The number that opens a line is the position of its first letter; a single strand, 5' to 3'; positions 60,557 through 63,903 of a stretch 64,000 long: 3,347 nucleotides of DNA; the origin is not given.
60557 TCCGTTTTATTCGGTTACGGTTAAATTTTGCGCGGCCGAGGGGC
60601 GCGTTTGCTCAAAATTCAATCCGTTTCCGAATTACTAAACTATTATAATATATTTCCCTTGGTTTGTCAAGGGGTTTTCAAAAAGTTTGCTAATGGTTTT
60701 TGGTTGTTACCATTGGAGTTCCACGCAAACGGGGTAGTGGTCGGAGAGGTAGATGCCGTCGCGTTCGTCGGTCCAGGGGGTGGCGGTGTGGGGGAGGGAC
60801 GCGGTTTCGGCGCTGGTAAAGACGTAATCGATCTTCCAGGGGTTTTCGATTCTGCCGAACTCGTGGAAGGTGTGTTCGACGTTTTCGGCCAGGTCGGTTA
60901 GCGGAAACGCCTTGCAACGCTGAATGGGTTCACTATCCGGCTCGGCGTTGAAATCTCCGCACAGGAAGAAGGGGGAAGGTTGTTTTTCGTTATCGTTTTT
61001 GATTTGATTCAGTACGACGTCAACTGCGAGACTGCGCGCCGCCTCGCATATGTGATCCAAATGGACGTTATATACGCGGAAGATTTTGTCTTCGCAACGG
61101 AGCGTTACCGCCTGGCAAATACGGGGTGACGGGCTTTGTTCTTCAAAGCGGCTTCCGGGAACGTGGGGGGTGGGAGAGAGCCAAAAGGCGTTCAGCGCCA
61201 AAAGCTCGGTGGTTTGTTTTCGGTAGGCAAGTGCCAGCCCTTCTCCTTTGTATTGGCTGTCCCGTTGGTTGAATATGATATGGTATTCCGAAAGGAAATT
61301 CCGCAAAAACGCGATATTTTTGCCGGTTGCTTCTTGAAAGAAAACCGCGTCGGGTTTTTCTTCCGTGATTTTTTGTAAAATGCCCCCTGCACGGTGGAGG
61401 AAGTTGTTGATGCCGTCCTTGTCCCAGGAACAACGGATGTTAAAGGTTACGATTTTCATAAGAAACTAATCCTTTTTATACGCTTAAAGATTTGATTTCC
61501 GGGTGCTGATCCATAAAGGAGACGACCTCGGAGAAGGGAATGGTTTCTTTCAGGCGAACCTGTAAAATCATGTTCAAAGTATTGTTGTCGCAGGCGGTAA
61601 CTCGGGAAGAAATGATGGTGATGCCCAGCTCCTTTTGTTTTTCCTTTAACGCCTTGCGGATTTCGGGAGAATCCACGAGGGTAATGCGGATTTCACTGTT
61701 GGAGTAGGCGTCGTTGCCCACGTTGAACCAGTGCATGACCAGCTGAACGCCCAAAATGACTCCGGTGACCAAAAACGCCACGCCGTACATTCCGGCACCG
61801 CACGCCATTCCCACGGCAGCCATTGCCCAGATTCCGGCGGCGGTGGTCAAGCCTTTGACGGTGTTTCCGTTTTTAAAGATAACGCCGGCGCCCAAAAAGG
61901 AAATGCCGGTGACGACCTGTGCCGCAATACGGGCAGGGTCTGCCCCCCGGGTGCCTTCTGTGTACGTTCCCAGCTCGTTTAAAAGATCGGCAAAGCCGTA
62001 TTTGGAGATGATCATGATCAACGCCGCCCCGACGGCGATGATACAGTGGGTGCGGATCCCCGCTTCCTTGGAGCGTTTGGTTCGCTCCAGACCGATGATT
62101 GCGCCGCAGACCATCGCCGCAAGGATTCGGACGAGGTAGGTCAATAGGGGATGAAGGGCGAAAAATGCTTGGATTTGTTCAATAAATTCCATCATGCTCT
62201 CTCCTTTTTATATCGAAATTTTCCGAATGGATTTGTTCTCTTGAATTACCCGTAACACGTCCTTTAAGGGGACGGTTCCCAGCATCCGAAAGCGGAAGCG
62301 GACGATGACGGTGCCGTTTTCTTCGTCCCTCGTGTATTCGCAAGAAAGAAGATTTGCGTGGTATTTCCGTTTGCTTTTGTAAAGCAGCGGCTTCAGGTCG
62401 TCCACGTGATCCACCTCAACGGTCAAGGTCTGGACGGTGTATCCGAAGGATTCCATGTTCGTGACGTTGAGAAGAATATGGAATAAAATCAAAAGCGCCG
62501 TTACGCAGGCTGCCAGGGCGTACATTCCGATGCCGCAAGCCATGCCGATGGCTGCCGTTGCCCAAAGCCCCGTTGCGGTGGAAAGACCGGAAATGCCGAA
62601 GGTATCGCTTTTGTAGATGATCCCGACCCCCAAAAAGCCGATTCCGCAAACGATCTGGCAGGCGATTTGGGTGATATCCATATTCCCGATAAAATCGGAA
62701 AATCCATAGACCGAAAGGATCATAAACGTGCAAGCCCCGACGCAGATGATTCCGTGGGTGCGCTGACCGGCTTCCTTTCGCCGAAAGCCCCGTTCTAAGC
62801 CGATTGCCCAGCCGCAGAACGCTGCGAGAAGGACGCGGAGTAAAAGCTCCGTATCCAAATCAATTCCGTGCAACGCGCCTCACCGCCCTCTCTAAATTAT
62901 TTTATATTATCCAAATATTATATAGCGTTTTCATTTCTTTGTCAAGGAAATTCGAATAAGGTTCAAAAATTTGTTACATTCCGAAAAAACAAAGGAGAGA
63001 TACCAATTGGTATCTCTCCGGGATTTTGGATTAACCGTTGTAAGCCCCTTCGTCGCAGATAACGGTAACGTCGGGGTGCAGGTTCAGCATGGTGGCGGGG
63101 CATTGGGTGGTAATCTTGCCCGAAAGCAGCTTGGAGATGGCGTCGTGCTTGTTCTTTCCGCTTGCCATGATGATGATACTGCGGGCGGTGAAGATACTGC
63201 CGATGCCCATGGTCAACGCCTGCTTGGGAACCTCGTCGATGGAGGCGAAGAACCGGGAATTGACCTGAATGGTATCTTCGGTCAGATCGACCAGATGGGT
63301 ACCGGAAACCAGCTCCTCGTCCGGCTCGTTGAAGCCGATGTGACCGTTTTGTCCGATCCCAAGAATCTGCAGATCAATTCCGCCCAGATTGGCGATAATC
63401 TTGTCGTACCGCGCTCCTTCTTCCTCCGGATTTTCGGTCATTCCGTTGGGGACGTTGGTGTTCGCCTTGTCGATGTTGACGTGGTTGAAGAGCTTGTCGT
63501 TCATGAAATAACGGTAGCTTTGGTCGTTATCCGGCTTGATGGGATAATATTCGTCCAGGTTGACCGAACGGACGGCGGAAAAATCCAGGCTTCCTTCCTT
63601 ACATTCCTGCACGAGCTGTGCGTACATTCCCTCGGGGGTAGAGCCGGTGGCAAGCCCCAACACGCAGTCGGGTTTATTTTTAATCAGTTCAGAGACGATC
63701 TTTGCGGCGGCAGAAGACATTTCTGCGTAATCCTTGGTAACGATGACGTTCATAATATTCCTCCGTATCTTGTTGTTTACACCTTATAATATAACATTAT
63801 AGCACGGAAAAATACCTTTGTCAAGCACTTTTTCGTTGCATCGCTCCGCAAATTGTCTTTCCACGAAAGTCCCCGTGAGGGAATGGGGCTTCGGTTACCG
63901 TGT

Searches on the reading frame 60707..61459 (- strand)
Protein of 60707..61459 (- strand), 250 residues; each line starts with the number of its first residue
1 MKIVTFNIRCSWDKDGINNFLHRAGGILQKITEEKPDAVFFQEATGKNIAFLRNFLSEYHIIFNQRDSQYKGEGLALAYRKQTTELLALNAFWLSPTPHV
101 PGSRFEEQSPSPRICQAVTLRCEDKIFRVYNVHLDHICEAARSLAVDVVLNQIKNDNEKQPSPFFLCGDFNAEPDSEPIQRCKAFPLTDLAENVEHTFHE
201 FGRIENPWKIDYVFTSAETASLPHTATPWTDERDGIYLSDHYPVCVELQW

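Call 7: search_protein_families(library=pfam, proteins=[window:60707-61459:-], max_evalue=0.01)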
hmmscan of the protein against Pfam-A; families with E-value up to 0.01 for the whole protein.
window:60707-61459:- (250 aa): 2 families
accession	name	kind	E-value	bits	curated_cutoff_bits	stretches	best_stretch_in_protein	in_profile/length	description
PF03372.29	Exo_endo_phos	-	4.3e-17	63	24.5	1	4-241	1-225/225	Endonuclease/Exonuclease/phosphatase family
PF14529.12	Exo_endo_phos_2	-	0.0013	19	27.4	0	145-244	13-116/117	Endonuclease-reverse transcriptase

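Call 10: find_encoding_contigs(protein=window:60707-61459:-, flank=10000, max_places=10)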
Protein window:60707-61459:- (250 aa): 10 contigs read that carry it; 7 places shown.
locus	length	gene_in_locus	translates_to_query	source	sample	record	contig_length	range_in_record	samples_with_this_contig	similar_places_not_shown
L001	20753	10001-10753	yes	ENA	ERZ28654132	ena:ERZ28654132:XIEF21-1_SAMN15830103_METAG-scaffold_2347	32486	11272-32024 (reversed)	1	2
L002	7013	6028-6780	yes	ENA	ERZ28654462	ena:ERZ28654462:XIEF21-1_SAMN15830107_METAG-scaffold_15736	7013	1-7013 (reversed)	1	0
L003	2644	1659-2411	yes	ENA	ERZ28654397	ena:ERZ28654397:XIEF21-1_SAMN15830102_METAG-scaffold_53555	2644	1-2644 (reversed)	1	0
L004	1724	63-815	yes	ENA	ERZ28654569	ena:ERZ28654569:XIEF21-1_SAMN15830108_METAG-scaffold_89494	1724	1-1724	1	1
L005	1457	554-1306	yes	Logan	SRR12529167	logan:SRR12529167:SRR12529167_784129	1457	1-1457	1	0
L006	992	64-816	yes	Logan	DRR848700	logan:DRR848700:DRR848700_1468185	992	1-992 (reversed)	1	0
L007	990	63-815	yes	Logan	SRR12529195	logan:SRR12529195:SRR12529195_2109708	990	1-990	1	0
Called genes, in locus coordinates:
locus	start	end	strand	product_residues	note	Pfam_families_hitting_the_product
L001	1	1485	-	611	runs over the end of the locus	PF14262:Cthe_2159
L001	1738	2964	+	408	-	PF00764:Arginosuc_synth, PF20979:Arginosuc_syn_C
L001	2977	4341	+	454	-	PF00206:Lyase_1, PF14698:ASL_C2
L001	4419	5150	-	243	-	PF02311:AraC_binding (weak), PF07883:Cupin_2 (weak), PF00165:HTH_AraC (weak), PF12833:HTH_18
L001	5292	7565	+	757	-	PF05089:NAGLU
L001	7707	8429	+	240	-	PF01182:Glucosamine_iso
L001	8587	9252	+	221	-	PF02308:MgtC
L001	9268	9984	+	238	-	PF02308:MgtC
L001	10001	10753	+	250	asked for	PF03372:Exo_endo_phos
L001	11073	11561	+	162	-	PF20185:DUF6548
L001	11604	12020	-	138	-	PF20648:DUF6809, PF00589:Phage_integrase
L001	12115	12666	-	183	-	PF04203:Sortase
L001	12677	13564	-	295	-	PF05738:Cna_B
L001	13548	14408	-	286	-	PF04203:Sortase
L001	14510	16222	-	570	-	PF17802:SpaA, PF00746:Gram_pos_anchor (weak)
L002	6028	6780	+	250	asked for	PF03372:Exo_endo_phos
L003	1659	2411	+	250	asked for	PF03372:Exo_endo_phos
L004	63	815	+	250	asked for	PF03372:Exo_endo_phos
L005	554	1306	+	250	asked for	PF03372:Exo_endo_phos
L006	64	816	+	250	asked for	PF03372:Exo_endo_phos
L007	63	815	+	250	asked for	PF03372:Exo_endo_phos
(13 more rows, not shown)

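Call 19: find_related_loci(query=window:60707-61459:-, collection=genome_contigs, flank=10000)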
Query window:60707-61459:- (250 aa) in genome_contigs; peptide patterns used: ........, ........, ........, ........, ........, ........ (x = any residue, [..] = any of these).
69 stretches matched a pattern, but none encodes a relative of the query by tblastn (E <= 1e-3).
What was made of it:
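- Tried and rejected: Flanking EEP protein against genome_contigs (call 19).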

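Call 29: find_homologous_proteins(query=window:60707-61459:-, max_evalue=1e-30)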
Query window:60707-61459:- (250 aa): 669 proteins with E <= 1e-30 among 1009 candidates; the best 120 are listed.
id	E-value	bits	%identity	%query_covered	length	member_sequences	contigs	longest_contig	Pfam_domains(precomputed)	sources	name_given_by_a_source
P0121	1.5e-172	590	100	100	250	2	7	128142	PF03372.30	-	-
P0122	3.8e-119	415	71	99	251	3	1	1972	PF03372.30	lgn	-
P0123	1.1e-110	387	67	99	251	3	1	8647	PF03372.30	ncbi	-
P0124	1.2e-102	361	63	99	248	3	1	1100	PF03372.30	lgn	-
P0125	6.8e-100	352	61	100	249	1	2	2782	PF03372.30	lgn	-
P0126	1.8e-99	351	59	99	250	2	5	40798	PF03372.30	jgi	-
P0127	4.5e-99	349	62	99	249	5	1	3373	PF03372.30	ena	-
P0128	7.9e-99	348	60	100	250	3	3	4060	PF03372.30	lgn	-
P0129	1.4e-98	348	60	100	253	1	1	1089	PF03372.30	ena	-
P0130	1.4e-98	348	58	100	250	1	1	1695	PF03372.30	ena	-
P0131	1.7e-97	344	59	99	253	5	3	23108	PF03372.30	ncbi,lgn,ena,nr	ncbi:MAG: endonuclease/exonuclease/phosphatase family protein [Clostridia bacterium]|nr:endonuclease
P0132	3.1e-96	340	58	99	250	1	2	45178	PF03372.30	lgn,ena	-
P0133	5.3e-96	339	59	99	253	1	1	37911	PF03372.30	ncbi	-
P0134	6.7e-96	339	57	100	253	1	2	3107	PF03372.30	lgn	-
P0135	2.1e-95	337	59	100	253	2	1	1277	PF03372.30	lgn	-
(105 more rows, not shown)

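Call 30: find_encoding_contigs(protein=P0123, flank=10000, max_places=2)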
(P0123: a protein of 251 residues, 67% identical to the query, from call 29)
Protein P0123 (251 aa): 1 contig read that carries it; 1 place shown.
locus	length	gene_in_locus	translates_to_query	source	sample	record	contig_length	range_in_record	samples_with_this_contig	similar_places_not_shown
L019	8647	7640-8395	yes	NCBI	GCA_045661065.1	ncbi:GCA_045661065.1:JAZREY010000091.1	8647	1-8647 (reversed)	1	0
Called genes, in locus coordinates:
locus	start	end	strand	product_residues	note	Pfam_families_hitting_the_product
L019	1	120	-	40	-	?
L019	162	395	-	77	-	PF00389:2-Hacid_dh (weak)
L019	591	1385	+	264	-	PF01261:AP_endonuc_2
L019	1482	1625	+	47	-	-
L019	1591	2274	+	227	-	-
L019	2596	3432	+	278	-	PF00764:Arginosuc_synth, PF20979:Arginosuc_syn_C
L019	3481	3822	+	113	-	PF20979:Arginosuc_syn_C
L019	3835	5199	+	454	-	PF00206:Lyase_1, PF14698:ASL_C2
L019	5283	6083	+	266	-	PF01182:Glucosamine_iso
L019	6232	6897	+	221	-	PF02308:MgtC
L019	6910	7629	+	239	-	PF02308:MgtC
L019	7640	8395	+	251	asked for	PF03372:Exo_endo_phos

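Call 31: find_encoding_contigs(protein=P0126, flank=10000, max_places=3)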
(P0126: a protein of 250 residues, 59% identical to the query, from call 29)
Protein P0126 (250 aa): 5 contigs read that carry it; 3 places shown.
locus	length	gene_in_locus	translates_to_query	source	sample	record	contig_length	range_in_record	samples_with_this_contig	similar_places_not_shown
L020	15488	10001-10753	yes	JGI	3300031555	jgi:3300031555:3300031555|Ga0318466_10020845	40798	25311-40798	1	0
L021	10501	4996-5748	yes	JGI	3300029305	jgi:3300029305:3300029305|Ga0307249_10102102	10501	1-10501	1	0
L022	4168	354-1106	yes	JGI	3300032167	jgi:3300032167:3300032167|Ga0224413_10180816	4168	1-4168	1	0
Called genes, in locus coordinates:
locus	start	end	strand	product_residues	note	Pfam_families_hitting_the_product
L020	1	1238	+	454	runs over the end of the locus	PF00206:Lyase_1, PF14698:ASL_C2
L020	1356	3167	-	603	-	-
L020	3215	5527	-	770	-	-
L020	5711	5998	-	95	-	PF03992:ABM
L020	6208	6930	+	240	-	PF01182:Glucosamine_iso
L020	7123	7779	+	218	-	PF02308:MgtC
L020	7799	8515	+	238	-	PF02308:MgtC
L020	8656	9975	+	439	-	-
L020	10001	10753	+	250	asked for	PF03372:Exo_endo_phos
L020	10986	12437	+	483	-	-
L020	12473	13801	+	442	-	PF13855:LRR_8 (faint), PF13306:LRR_5, PF23952:LRR_EndoS (faint), PF13306:LRR_5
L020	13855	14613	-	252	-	PF00293:NUDIX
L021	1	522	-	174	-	?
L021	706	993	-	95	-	PF03992:ABM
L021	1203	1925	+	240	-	PF01182:Glucosamine_iso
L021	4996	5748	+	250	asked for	PF03372:Exo_endo_phos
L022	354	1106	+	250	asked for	PF03372:Exo_endo_phos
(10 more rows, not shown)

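Call 32: find_encoding_contigs(protein=P0133, flank=10000, max_places=2)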
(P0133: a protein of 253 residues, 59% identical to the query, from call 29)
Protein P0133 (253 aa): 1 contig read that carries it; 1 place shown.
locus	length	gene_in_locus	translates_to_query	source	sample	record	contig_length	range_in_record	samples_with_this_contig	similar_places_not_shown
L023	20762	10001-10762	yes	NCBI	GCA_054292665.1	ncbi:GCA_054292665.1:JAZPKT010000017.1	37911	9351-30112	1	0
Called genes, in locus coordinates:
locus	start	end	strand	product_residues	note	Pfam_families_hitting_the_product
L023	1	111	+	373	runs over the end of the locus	PF13088:BNR_2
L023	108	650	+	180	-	PF01863:YgjP-like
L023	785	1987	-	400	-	PF00165:HTH_AraC, PF12833:HTH_18, PF00165:HTH_AraC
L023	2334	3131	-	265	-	PF02655:ATP-grasp_3 (weak), PF02955:GSH-S_ATP (weak), PF08443:RimK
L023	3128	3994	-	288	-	PF08443:RimK, PF02955:GSH-S_ATP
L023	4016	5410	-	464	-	-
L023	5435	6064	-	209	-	PF05013:FGase (faint)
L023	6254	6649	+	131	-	PF01475:FUR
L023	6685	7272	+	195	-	PF21349:RUBY_RBDX, PF02915:Rubrerythrin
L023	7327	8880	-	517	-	PF00488:MutS_V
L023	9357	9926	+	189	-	-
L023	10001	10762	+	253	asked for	PF03372:Exo_endo_phos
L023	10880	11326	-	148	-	PF05025:RbsD_FucU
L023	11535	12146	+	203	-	PF01726:LexA_DNA_bind, PF00717:Peptidase_S24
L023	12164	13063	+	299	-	-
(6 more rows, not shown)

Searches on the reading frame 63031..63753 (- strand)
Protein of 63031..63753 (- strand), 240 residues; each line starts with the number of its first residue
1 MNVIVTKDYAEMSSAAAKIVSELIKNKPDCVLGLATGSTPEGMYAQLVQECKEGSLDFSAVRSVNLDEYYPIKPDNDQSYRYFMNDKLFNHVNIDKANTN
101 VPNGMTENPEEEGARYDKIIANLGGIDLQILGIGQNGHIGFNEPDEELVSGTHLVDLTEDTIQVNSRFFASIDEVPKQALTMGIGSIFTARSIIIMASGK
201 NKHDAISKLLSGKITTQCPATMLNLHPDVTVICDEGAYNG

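Call 97: list_cluster_members(proteins=[window:63031-63753:-, window:61476-62195:-, window:42049-43266:+])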
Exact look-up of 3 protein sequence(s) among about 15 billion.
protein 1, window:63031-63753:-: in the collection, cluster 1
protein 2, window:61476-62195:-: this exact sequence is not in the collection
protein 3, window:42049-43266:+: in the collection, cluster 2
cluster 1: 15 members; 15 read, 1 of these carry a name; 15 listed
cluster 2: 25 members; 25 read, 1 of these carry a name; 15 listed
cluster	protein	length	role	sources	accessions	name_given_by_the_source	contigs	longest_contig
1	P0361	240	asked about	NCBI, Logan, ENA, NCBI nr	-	-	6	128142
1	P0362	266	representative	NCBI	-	-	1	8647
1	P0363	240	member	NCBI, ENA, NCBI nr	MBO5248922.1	MAG: glucosamine-6-phosphate deaminase [Clostridia bacterium] | glucosamine-6-phosphate deaminase [Clostridia bacterium]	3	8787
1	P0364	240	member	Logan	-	-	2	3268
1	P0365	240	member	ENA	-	-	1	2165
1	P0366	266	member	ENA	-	-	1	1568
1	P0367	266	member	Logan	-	-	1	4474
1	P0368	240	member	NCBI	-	-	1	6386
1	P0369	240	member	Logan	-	-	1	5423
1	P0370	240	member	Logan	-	-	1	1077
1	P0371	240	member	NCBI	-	-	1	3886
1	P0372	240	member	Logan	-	-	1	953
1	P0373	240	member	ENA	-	-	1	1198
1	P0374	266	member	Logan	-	-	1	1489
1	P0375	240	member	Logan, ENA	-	-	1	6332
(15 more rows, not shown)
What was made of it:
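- The source is a MAG contig (call 97). tRNA genes are classic chimera points.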

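Call 98: find_encoding_contigs(protein=P0363, flank=10000, max_places=4)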
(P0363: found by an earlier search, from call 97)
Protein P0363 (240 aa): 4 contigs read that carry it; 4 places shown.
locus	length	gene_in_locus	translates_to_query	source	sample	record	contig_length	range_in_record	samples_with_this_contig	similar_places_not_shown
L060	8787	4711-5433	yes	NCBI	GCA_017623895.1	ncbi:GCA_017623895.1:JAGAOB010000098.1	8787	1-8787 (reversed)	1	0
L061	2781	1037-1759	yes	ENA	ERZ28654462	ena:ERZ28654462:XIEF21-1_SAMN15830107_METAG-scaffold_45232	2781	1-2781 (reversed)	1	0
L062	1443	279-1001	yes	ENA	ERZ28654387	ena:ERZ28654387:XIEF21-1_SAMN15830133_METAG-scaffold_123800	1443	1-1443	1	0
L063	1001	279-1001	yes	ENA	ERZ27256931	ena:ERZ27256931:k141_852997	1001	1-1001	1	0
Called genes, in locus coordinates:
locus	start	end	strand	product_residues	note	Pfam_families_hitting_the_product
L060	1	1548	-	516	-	PF14262:Cthe_2159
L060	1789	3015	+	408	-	PF00764:Arginosuc_synth, PF20979:Arginosuc_syn_C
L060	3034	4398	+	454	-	PF00206:Lyase_1, PF14698:ASL_C2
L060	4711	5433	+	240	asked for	PF01182:Glucosamine_iso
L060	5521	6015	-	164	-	PF12869:tRNA_anti-like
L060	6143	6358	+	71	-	PF13443:HTH_26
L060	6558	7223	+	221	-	PF02308:MgtC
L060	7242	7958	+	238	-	PF02308:MgtC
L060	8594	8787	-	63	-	?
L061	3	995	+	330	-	?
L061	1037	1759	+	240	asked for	PF01182:Glucosamine_iso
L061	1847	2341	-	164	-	PF12869:tRNA_anti-like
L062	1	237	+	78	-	?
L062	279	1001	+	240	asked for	PF01182:Glucosamine_iso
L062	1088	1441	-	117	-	?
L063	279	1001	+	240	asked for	PF01182:Glucosamine_iso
